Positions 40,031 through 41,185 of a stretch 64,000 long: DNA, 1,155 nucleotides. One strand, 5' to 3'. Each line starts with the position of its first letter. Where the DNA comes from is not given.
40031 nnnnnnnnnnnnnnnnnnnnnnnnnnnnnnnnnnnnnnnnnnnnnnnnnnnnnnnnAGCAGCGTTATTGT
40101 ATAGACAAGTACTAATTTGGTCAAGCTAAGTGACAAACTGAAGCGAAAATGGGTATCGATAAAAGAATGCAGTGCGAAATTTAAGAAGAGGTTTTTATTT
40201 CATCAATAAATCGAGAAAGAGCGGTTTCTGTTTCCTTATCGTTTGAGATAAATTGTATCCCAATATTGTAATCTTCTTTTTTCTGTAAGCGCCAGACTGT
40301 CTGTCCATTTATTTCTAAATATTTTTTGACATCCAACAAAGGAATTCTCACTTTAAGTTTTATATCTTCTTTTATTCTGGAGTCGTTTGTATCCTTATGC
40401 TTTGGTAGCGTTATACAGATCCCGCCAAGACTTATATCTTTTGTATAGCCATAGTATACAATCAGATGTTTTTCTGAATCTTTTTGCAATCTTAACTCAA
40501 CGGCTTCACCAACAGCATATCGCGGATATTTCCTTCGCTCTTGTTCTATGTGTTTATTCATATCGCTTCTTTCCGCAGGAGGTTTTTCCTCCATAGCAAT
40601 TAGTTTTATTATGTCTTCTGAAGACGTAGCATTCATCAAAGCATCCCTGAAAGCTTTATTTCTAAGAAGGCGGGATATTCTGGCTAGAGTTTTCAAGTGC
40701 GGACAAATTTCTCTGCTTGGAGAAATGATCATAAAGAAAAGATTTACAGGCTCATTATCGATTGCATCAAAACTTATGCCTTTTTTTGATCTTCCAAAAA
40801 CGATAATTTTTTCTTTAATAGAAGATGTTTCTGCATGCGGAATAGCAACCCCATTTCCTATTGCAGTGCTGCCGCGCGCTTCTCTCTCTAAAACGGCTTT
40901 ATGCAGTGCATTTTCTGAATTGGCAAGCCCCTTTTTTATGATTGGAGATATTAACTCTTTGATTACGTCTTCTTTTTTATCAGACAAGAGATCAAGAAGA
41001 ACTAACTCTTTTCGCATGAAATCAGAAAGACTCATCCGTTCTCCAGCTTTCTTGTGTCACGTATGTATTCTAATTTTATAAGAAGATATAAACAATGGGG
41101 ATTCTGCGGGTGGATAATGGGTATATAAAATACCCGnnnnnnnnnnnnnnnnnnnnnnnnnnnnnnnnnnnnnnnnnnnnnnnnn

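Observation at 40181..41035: EIIA(Ntr)-PilZ fusion protein: a possible link between PTS-Ntr signalling and c-di-GMP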

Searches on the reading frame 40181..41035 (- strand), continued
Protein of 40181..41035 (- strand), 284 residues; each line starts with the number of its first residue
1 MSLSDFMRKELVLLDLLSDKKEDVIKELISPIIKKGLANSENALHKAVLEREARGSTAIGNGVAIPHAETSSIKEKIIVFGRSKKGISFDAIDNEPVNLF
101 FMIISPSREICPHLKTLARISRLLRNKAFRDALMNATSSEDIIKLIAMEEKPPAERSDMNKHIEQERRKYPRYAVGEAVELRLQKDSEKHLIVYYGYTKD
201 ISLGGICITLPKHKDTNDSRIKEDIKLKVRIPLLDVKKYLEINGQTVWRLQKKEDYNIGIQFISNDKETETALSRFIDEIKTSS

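Call 61: search_protein_families(library=pfam, proteins=[L021:2-1177:+, L021:1231-1608:+, L019:9298-10857:+, L020:8943-10766:-, L020:1984-3138:+], max_evalue=0.001)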
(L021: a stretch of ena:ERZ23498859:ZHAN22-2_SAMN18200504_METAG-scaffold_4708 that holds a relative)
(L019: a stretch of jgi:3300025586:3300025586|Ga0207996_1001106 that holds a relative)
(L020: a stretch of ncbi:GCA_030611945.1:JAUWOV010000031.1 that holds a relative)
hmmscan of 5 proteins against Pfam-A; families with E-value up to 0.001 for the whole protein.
L021:2-1177:+ (391 aa): 9 families
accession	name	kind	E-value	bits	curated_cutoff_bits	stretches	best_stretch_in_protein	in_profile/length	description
PF00069.31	Pkinase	-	4e-48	164.5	31.7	1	13-251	11-257/263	Protein kinase domain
PF07714.23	PK_Tyr_Ser-Thr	-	1e-40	140.1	23.1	1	4-245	2-249/258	Protein tyrosine and serine/threonine kinase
PF07238.19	PilZ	-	7e-14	52.4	22.5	1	268-379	1-100/102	PilZ domain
PF03109.22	ABC1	-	4.6e-07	29.7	22.9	1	51-151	122-220/244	ABC1 atypical kinase-like domain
PF01163.29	RIO1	-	5.9e-07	29.7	22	1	48-150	57-156/187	RIO domain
PF17667.7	Pkinase_fungal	-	6e-06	25.7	24.1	1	115-181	304-376/387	Fungal protein kinase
PF14531.12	Kinase-like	-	7.4e-05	22.6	25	1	110-202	157-255/289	Kinase-like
PF01636.29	APH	-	0.00016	22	23.2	0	117-145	168-197/239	Phosphotransferase enzyme family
PF03881.20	Fructosamin_kin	-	0.00039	20.2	22.4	0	40-84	50-97/288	Fructosamine kinase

L021:1231-1608:+ (125 aa): 1 family
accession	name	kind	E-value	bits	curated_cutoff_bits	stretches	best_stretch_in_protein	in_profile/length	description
PF02954.25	HTH_8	-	4.5e-13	49.1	22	1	81-122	1-42/42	Bacterial regulatory protein, Fis family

L019:9298-10857:+ (519 aa): 11 families
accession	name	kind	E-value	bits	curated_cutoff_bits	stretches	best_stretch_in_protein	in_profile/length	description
PF00158.32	Sigma54_activat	-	1.1e-73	246.8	20.2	1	206-373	1-168/168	Sigma-54 interaction domain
PF25601.1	AAA_lid_14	-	2.4e-27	95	27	1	378-455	1-78/87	AAA+ ATPase lid domain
PF14532.12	Sigma54_activ_2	-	3.2e-23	83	25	1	207-377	1-138/138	Sigma-54 interaction domain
PF01590.32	GAF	-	5.5e-15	56.5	22.4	1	32-173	1-133/133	GAF domain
PF13185.12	GAF_2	-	4.8e-14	53.2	28.6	1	31-173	2-135/136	GAF domain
PF02954.25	HTH_8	-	5.4e-08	32.9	22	1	468-507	2-41/42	Bacterial regulatory protein, Fis family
PF07728.20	AAA_5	-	7.4e-08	32.9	22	1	230-349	2-124/139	AAA domain (dynein-related subfamily)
PF07724.20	AAA_2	-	3.5e-06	27.6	27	1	229-358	5-135/166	AAA domain (Cdc48 subfamily)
PF13492.12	GAF_3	-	1.9e-05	25.6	27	1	34-173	3-127/129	GAF domain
PF00004.35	AAA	-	2.8e-05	25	21.2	1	230-353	1-114/131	ATPase family associated with various cellular activities (AAA)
PF01078.27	Mg_chelatase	-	0.00046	20.1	20.3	0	285-347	93-157/207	Magnesium chelatase, subunit ChlI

L020:8943-10766:- (607 aa): 5 families
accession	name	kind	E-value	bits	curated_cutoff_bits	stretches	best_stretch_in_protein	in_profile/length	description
PF13641.12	Glyco_tranf_2_3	-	2.8e-26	93.4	27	1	85-310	1-230/230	Glycosyltransferase like family 2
PF13632.12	Glyco_trans_2_3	-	8.3e-24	84.9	27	1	169-362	1-194/198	Glycosyl transferase family group 2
PF00535.33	Glycos_transf_2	-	7.5e-18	65.5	23.3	1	89-256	2-167/168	Glycosyl transferase family 2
PF03552.20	Cellulose_synt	-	2.1e-10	40.2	24.7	1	262-496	420-672/722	Cellulose synthase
PF13506.12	Glyco_transf_21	-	1.7e-08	34.5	21.7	1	163-308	27-173/174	Glycosyl transferase family 21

L020:1984-3138:+ (384 aa): 6 families
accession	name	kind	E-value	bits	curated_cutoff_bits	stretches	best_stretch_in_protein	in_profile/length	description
PF00069.31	Pkinase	-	1.6e-47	162.6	31.7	1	20-258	12-258/263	Protein kinase domain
PF07714.23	PK_Tyr_Ser-Thr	-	1e-39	136.8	23.1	1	11-258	3-255/258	Protein tyrosine and serine/threonine kinase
PF07238.19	PilZ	-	1.7e-13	51.2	22.5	1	269-381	1-101/102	PilZ domain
PF03109.22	ABC1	-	1.5e-05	24.7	22.9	1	78-156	141-219/244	ABC1 atypical kinase-like domain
PF17667.7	Pkinase_fungal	-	3.7e-05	23.1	24.1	1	121-187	304-376/387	Fungal protein kinase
PF01636.29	APH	-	0.00037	20.8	23.2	0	122-151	167-197/239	Phosphotransferase enzyme family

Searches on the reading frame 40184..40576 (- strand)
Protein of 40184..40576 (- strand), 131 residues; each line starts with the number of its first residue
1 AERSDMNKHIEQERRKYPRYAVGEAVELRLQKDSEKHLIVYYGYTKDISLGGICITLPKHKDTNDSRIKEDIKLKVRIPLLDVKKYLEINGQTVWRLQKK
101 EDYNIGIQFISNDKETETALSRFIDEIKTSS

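Call 27: search_solved_structures(query=window:40184-40576:-, max_evalue=1, show_alignments=3)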
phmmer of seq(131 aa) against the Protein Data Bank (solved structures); distinct sequences matched with E-value up to 1: 1.
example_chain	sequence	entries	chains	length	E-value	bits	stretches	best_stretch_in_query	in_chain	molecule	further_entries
5mtz_A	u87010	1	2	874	0.72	13.1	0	5-90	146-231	Ribonuclease Z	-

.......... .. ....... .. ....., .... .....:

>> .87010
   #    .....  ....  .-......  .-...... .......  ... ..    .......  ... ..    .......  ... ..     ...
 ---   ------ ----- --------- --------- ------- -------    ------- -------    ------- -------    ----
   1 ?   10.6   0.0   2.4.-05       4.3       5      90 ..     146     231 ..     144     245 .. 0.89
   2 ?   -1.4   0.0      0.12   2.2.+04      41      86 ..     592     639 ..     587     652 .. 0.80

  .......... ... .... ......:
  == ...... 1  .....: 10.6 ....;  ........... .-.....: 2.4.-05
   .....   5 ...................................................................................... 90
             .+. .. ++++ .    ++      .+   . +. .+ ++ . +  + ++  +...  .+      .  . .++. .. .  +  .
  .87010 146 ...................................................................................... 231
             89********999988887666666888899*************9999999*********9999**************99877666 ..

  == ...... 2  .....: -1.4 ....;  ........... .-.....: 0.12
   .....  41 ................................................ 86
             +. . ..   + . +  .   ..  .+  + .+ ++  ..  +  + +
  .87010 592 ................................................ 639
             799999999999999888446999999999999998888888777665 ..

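Call 41: find_homologous_proteins(query=A4, max_evalue=0.001)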
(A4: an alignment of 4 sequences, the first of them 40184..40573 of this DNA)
Query A4 (4 sequences) (130 aa, profile of the alignment): 34 proteins with E <= 0.001 among 4427 candidates.
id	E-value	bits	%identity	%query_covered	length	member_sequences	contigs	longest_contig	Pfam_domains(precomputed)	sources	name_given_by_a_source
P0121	2.9e-68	246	74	97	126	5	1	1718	PF07238.20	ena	-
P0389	6.1e-65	235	71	97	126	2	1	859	PF07238.20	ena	-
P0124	1.7e-63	230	60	90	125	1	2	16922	PF07238.20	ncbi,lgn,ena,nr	ncbi:PilZ domain-containing protein [bacterium]|nr:PilZ domain-containing protein [bacterium]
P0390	1.2e-57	211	65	95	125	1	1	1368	PF07238.20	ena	-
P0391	3.4e-57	210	62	94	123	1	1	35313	PF07238.20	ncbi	ncbi:MAG: PilZ domain-containing protein [bacterium]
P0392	3.0e-56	207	61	92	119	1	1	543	PF07238.20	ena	-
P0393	1.1e-54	202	61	94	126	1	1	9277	PF07238.20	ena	-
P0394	1.3e-54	202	59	95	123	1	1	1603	PF07238.20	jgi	-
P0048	1.9e-54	201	61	97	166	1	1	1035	PF07238.20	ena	-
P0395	2.6e-54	201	61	96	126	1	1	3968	PF07238.20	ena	-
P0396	3.1e-54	200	60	95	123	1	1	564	PF07238.20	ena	-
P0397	2.6e-53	198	61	90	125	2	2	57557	PF07238.20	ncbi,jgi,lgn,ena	-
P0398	7.1e-53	196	60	91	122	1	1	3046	PF07238.20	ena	-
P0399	3.0e-52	194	57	94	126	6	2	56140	PF07238.20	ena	-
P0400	6.4e-52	193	59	92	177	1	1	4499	PF07238.20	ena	-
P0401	7.3e-52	193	58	95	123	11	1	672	PF07238.20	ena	-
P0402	7.9e-52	193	61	92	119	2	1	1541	PF07238.20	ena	-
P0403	2.4e-51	191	59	94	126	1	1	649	PF07238.20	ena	-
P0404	2.7e-51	191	61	89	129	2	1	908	PF07238.20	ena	-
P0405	2.9e-51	191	59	95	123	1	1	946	PF07238.20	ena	-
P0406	4.3e-51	190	55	95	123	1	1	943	PF07238.20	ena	-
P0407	7.9e-51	189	60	97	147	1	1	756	PF07238.20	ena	-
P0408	1.2e-49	186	56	95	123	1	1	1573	PF07238.20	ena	-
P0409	3.8e-49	184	56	95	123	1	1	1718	PF07238.20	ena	-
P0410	4.6e-49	184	69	97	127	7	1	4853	PF07238.20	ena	-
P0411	9.8e-45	170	66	97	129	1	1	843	PF07238.20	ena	-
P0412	5.2e-44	167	54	95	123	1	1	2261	PF07238.20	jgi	-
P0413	5.9e-42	161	51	96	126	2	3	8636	PF07238.20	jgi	-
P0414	2.1e-41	159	72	68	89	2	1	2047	PF07238.20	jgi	jgi:c-di-GMP-binding flagellar brake protein YcgR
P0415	2.9e-39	152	51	75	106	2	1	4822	PF07238.20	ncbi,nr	ncbi:PilZ domain-containing protein, partial [bacterium]|nr:PilZ domain-containing protein [bacteriu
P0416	1.4e-35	140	53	83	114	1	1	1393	PF07238.20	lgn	-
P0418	3.8e-5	42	32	90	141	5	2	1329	PF07238.20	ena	-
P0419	3.7e-4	39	33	87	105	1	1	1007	PF07238.20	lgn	-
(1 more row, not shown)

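Call 50: predict_structure(alignment_id=A5)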
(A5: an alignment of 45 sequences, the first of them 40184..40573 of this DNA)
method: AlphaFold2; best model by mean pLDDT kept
length: 130 residues; sequences in the alignment: 45
mean_pLDDT: 79.2   pTM: 0.73
mean pLDDT of the five models: 79.2, 79.1, 79.0, 77.0, 76.8
residues with pLDDT >= 90: 33; 70-90: 67; 50-70: 21; < 50: 9
segments of 3 or more residues with pLDDT < 50: 1-8
pLDDT, mean of each block of 10 residues (from residue 1): 48 78 84 62 90 83 67 87 84 88 89 87 83
secondary structure, 60 per line:
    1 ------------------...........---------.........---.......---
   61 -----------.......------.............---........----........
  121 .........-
elements in order: E19-29 E39-47 E51-57 E72-78 E85-97 E101-108 H113-129

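Call 54: fold_search(model_id=the predicted structure, library=pdb)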
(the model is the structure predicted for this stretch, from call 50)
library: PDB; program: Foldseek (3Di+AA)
matches with E <= 10: 884; with E <= 0.001: 32
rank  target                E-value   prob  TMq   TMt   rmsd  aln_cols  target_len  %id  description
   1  5y6g                  1.4e-05  1.00  0.68  0.67   3.4       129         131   16  PilZ domain with c-di-GMP of YcgR from Escherichia coli (released 2018-07-18)
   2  5vx6_B                3.4e-05  1.00  0.59  0.39   3.1       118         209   17  Structure of Bacillus subtilis Inhibitor of motility (MotI/DgrA) (released 2017-11-22)
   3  4xrn_C                4.7e-05  1.00  0.60  0.70   3.5       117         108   16  Pilz domain with c-di-gmp of a protein from Pseudomonas aeruginosa (released 2016-02-03)
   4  5vx6_A                5.6e-05  1.00  0.63  0.42   3.0       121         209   15  Structure of Bacillus subtilis Inhibitor of motility (MotI/DgrA) (released 2017-11-22)
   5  4rt0_B                8.1e-05  1.00  0.59  0.69   3.6       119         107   16  Structure of the Alg44 PilZ domain from Pseudomonas aeruginosa PAO1 in complex with c-di-GMP (released 2015-04-08)
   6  4xrn_D                8.1e-05  1.00  0.57  0.67   3.6       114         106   18  Pilz domain with c-di-gmp of a protein from Pseudomonas aeruginosa (released 2016-02-03)
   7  4xrn_B                8.5e-05  1.00  0.56  0.67   3.7       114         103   17  Pilz domain with c-di-gmp of a protein from Pseudomonas aeruginosa (released 2016-02-03)
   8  4rt0_A                1.1e-04  1.00  0.60  0.69   3.6       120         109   16  Structure of the Alg44 PilZ domain from Pseudomonas aeruginosa PAO1 in complex with c-di-GMP (released 2015-04-08)
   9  4p00_A                1.2e-04  1.00  0.62  0.13   3.6       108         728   12  Bacterial Cellulose Synthase in complex with cyclic-di-GMP and UDP (released 2014-04-09)
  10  4i86_A                1.2e-04  1.00  0.63  0.78   2.9       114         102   19  Crystal structure of PilZ domain of CeSA from cellulose synthesizing bacterium (released 2013-04-03)
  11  4rt1_A                1.2e-04  1.00  0.59  0.68   3.6       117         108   15  Structure of the Alg44 PilZ domain (R95A mutant) from Pseudomonas aeruginosa PAO1 in complex with c-di-GMP (released 2015-04-08)
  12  4xrn_A                1.2e-04  1.00  0.56  0.67   3.5       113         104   18  Pilz domain with c-di-gmp of a protein from Pseudomonas aeruginosa (released 2016-02-03)
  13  4rt0_C                1.4e-04  1.00  0.60  0.70   3.6       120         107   16  Structure of the Alg44 PilZ domain from Pseudomonas aeruginosa PAO1 in complex with c-di-GMP (released 2015-04-08)
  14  5y4r_D                1.5e-04  1.00  0.60  0.65   3.3       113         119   19  Structure of a methyltransferase complex (released 2017-11-29)
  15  9fnn_A                1.6e-04  1.00  0.63  0.11   2.9       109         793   12  Cryo-EM structure of the c-di-GMP-saturated 'crown'less Bcs macrocomplex for cellulose secretion in E. coli (released 2024-10-16)
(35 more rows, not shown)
